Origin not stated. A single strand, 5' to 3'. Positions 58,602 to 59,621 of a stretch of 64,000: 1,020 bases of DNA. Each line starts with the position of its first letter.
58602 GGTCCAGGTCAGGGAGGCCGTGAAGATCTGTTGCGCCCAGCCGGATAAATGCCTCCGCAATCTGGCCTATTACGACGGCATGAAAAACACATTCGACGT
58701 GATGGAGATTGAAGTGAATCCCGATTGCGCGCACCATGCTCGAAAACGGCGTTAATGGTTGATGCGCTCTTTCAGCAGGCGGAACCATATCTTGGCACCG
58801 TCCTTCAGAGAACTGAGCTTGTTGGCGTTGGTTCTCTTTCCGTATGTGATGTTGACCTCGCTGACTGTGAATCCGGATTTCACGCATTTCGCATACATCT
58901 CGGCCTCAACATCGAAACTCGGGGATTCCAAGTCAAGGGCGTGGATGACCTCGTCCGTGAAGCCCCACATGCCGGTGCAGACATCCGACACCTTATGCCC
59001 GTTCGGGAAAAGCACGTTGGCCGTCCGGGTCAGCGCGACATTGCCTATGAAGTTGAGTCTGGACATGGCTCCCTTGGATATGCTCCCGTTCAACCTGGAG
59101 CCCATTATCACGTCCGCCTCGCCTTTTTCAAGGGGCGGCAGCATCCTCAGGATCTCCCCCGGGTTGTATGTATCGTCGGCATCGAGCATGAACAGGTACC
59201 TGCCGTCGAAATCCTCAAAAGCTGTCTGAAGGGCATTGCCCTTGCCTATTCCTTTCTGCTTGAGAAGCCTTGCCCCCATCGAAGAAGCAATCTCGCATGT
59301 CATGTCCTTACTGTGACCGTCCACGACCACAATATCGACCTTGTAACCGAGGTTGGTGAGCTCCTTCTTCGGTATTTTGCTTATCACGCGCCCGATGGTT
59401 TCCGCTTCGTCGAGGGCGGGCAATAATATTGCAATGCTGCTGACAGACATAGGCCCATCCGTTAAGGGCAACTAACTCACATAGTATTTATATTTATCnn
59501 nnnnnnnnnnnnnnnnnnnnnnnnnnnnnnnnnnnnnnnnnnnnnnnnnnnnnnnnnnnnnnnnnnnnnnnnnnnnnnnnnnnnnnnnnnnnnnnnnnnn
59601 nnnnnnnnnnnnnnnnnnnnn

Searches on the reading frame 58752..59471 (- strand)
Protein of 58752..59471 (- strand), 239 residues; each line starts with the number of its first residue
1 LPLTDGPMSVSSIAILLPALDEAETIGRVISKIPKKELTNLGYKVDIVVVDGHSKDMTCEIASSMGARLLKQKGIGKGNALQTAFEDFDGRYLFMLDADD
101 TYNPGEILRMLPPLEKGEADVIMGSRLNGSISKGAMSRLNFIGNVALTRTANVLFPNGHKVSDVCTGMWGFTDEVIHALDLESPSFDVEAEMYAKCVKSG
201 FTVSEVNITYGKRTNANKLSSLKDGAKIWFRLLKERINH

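Call 61: search_protein_families(library=pfam, proteins=[window:58752-59471:-], max_evalue=0.001)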
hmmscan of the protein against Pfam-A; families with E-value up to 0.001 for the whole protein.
window:58752-59471:- (239 aa): 2 families
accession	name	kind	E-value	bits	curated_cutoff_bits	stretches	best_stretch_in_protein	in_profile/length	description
PF00535.33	Glycos_transf_2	-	2.5e-20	73.5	23.3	1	15-176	2-164/168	Glycosyl transferase family 2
PF13641.12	Glyco_tranf_2_3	-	7.3e-05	23.3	27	1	13-121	3-118/230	Glycosyltransferase like family 2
